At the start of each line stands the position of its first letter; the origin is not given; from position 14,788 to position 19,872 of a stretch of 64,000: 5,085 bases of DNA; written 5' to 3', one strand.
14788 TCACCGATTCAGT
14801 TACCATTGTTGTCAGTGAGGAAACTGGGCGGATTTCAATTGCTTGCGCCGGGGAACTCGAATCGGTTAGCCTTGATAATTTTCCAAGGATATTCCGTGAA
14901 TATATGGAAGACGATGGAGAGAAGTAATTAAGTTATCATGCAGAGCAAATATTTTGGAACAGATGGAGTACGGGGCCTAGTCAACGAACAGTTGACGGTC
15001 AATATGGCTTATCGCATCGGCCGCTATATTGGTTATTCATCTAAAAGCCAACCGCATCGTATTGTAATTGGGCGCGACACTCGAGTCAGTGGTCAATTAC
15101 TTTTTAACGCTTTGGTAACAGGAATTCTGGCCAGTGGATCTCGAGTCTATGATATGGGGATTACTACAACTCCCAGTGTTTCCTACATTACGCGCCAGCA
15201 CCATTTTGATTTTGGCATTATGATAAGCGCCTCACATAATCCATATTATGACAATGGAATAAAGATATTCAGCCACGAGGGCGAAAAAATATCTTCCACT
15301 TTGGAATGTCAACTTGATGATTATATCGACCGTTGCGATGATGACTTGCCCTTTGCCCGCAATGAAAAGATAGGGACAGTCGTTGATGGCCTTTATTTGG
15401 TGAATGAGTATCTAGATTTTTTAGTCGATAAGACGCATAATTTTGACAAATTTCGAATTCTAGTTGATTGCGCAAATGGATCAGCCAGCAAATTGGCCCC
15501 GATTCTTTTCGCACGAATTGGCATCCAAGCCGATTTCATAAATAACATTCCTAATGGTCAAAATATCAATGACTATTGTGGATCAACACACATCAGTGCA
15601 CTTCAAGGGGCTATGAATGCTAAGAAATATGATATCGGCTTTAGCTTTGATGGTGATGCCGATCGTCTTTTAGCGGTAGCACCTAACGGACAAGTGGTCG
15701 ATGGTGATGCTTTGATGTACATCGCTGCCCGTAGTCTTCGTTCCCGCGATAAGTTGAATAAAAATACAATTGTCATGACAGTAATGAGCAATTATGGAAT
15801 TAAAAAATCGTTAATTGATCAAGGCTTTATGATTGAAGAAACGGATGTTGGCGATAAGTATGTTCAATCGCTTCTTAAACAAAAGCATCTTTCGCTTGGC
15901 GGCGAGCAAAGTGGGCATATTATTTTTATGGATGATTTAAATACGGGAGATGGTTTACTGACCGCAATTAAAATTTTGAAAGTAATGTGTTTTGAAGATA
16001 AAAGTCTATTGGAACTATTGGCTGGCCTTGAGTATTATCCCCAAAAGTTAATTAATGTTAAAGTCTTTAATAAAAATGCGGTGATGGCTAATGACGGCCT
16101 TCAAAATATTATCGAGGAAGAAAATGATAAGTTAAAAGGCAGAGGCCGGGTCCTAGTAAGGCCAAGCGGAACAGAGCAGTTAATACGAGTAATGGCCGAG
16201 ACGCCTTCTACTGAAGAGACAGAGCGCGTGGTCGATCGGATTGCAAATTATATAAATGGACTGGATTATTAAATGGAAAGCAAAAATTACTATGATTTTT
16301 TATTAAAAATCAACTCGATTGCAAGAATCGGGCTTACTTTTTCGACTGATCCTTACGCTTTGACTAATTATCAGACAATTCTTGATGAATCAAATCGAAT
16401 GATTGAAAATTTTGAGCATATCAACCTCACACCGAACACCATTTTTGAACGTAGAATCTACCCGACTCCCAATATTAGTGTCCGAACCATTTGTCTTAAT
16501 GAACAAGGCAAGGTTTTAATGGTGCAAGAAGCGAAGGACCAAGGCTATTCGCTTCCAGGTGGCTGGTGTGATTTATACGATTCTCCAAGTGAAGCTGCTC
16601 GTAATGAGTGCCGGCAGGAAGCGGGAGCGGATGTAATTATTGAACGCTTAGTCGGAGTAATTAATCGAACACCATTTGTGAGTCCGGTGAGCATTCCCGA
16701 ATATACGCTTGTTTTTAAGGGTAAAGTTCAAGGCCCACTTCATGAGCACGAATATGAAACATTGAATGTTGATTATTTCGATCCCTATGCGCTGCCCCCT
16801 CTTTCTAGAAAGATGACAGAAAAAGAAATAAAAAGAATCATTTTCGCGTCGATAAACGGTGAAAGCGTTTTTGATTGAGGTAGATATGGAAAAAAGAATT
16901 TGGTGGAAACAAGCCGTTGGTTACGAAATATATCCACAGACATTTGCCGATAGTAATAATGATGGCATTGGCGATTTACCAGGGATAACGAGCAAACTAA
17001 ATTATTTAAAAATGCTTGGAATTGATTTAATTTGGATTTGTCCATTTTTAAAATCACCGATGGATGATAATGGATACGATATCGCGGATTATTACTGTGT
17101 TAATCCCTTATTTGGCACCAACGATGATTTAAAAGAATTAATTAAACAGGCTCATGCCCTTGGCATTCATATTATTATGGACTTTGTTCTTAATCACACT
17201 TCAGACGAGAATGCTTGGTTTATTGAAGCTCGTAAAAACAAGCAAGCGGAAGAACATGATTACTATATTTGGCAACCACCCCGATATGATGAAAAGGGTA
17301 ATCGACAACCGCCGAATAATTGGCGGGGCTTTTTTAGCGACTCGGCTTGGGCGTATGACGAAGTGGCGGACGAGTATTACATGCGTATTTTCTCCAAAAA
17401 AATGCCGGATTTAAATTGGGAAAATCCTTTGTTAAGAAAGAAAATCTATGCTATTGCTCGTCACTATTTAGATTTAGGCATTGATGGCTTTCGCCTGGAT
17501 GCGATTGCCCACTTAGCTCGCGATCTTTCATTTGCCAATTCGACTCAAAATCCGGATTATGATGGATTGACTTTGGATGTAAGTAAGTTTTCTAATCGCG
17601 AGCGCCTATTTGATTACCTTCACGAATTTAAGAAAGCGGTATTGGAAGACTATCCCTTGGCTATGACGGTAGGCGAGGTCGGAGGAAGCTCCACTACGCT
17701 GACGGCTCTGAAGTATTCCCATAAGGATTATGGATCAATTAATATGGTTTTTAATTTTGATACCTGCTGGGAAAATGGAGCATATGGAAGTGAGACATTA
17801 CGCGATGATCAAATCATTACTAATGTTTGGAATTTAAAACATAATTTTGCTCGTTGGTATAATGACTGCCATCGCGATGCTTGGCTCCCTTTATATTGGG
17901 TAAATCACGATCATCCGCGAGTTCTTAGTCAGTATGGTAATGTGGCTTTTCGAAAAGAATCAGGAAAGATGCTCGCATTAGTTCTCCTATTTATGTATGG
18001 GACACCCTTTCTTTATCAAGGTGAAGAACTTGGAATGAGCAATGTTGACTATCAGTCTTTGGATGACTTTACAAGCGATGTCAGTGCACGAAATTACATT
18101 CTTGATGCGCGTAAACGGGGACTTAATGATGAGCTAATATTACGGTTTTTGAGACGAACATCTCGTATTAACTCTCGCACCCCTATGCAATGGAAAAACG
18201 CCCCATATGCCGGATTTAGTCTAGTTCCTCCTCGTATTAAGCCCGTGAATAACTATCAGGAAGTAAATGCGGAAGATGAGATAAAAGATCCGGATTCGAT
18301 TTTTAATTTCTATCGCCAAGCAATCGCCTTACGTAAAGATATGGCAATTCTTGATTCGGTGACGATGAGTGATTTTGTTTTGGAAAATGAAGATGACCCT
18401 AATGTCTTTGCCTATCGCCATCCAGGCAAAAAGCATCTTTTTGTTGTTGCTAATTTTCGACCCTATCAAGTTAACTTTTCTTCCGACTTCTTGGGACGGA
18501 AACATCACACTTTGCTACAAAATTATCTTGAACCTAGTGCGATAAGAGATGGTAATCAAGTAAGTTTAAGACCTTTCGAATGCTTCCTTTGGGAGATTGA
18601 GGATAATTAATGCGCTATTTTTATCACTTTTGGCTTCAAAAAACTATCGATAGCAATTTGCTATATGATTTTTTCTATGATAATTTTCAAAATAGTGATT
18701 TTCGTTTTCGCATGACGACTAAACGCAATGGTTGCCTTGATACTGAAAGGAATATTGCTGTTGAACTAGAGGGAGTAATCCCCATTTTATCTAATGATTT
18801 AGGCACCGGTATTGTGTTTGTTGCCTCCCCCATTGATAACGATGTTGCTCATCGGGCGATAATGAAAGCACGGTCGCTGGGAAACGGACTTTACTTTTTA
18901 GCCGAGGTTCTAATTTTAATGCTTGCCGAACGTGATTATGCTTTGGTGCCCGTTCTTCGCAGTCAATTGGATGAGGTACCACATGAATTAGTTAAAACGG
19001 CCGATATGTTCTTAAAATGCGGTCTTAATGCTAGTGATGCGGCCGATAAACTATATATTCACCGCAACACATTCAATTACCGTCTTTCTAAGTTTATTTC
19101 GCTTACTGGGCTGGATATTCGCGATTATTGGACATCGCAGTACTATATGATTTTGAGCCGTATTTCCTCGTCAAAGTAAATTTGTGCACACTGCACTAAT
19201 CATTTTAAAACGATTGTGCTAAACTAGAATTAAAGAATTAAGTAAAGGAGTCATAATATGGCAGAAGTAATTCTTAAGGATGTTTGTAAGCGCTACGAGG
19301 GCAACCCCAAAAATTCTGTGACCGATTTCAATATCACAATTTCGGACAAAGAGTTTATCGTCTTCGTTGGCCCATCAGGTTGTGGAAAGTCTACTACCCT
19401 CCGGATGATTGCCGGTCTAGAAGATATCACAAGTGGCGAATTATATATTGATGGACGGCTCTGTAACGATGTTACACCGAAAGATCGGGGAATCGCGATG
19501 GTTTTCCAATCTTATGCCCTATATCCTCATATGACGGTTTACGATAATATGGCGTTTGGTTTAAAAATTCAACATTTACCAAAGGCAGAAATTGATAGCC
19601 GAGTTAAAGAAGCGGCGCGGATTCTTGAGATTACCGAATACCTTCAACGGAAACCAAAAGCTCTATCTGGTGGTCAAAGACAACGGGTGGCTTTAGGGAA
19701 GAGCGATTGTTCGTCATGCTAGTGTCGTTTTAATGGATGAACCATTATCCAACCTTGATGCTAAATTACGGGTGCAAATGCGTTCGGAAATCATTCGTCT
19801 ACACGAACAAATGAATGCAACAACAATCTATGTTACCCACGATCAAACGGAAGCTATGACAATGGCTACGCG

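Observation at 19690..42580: Five single-base frameshifts split otherwise intact genes, including the essential gltX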

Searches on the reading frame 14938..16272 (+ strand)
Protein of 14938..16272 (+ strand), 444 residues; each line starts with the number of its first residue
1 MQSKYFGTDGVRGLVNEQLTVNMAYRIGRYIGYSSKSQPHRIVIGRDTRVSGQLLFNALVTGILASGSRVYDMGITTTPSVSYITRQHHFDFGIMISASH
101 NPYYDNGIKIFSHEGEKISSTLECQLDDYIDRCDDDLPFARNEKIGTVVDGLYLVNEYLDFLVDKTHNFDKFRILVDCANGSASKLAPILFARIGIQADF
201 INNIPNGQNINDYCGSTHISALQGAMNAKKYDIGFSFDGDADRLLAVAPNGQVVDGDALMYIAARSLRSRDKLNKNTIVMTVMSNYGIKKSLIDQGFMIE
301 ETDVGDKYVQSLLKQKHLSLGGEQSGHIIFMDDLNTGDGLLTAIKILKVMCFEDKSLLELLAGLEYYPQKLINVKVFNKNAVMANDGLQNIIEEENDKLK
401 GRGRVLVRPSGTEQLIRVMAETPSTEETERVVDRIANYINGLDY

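Call 23: find_encoding_contigs(protein=window:14938-16272:+, flank=10000, max_places=10)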
Protein window:14938-16272:+ (444 aa): 10 contigs read that carry it; 8 places shown.
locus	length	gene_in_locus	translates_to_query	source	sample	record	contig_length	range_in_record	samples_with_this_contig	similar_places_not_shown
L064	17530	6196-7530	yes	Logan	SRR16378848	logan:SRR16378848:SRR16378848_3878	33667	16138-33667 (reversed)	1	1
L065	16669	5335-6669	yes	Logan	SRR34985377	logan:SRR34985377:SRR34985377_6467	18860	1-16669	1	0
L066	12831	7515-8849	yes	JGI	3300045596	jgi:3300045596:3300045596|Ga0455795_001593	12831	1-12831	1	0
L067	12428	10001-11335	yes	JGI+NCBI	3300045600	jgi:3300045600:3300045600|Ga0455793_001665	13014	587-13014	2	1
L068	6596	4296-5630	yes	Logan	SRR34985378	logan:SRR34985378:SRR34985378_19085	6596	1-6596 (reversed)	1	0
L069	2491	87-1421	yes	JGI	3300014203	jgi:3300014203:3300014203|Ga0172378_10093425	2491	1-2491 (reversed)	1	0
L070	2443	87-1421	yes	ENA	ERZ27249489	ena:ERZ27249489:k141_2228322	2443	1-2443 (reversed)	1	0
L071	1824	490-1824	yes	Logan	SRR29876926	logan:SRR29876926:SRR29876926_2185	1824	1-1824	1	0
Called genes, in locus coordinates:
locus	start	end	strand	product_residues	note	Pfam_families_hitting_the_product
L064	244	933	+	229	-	PF13350:Y_phosphatase3, PF22741:PTP-NADK (weak), PF00102:Y_phosphatase (weak), PF22784:PTP-SAK, PF22785:Tc-R-P (weak), PF00782:DSPc (weak)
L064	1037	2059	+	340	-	-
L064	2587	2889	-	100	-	PF13749:HATPase_c_4 (weak)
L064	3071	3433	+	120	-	-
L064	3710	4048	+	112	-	-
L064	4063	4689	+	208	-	PF01739:CheR (faint), PF13489:Methyltransf_23, PF01728:FtsJ, PF02353:CMAS (weak), PF13847:Methyltransf_31, PF08241:Methyltransf_11, PF08242:Methyltransf_12, PF13649:Methyltransf_25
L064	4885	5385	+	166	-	PF04608:PgpA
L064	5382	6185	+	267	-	PF02457:DAC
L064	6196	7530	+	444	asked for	PF02878:PGM_PMM_I, PF02879:PGM_PMM_II, PF02880:PGM_PMM_III, PF00408:PGM_PMM_IV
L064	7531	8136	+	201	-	PF12535:Nudix_N (faint), PF00293:NUDIX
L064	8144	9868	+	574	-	PF00128:Alpha-amylase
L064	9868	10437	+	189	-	PF13556:HTH_30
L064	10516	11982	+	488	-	PF00005:ABC_tran, PF17912:OB_MalK (faint), PF08402:TOBE_2 (faint)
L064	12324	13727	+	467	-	PF13416:SBP_bac_8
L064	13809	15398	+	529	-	PF00528:BPD_transp_1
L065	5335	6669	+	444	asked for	PF02878:PGM_PMM_I, PF02879:PGM_PMM_II, PF02880:PGM_PMM_III, PF00408:PGM_PMM_IV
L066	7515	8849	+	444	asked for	PF02878:PGM_PMM_I, PF02879:PGM_PMM_II, PF02880:PGM_PMM_III, PF00408:PGM_PMM_IV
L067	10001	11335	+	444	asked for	PF02878:PGM_PMM_I, PF02879:PGM_PMM_II, PF02880:PGM_PMM_III, PF00408:PGM_PMM_IV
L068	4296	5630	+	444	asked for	PF02878:PGM_PMM_I, PF02879:PGM_PMM_II, PF02880:PGM_PMM_III, PF00408:PGM_PMM_IV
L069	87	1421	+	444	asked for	PF02878:PGM_PMM_I, PF02879:PGM_PMM_II, PF02880:PGM_PMM_III, PF00408:PGM_PMM_IV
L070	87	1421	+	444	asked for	PF02878:PGM_PMM_I, PF02879:PGM_PMM_II, PF02880:PGM_PMM_III, PF00408:PGM_PMM_IV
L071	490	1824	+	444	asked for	PF02878:PGM_PMM_I, PF02879:PGM_PMM_II, PF02880:PGM_PMM_III, PF00408:PGM_PMM_IV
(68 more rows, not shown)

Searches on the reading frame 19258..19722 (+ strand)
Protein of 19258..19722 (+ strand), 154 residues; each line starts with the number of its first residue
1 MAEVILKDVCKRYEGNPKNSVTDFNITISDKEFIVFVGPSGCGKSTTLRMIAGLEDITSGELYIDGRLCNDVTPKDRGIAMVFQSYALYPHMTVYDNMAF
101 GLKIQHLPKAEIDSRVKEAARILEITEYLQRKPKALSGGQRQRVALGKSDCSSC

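Call 28: find_encoding_contigs(protein=window:19258-19722:+, flank=10000, max_places=10)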
Protein window:19258-19722:+ (154 aa): no gene with exactly this product is on record in the collection.

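Call 49: list_cluster_members(proteins=[window:19258-19722:+, window:19733-20725:+, window:21067-21735:+, window:21662-22471:+, window:24139-24483:+, window:24163-24483:+, window:24530-25177:+, window:42432-42668:+, window:42396-42668:+, window:42550-44094:+])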
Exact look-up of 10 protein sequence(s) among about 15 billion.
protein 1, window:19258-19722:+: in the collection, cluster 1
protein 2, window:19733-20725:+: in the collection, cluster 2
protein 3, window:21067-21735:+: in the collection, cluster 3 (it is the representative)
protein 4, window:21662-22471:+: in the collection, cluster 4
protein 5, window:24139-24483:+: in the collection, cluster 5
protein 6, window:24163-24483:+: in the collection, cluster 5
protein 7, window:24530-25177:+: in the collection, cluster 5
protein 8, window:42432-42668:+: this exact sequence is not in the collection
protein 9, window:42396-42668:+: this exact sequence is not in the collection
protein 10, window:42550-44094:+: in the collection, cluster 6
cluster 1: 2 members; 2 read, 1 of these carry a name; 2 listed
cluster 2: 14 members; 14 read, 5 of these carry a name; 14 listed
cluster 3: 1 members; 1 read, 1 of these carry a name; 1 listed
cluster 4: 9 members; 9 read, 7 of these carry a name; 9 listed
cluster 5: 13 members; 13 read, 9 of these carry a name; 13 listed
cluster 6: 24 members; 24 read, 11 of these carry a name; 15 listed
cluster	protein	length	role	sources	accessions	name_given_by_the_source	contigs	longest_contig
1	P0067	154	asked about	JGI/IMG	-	multiple sugar transport system ATP-binding protein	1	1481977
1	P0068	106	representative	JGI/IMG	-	-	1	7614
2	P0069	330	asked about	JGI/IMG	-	ABC-type sugar transport system ATPase subunit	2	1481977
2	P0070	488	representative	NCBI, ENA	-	-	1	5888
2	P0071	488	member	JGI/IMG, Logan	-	ABC-type sugar transport system ATPase subunit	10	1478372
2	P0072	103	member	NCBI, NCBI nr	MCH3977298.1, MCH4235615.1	MAG: TOBE domain-containing protein [Bacilli bacterium] | TOBE domain-containing protein [Bacilli bacterium]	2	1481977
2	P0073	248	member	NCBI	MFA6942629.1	MAG: TOBE domain-containing protein [Bacilli bacterium]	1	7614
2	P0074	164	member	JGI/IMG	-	ABC-type sugar transport system ATPase subunit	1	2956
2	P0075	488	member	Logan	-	-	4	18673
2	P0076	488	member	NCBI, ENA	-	-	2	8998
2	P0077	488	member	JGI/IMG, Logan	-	-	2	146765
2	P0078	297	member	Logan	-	-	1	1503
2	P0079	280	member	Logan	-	-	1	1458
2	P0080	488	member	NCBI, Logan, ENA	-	-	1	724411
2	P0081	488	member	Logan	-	-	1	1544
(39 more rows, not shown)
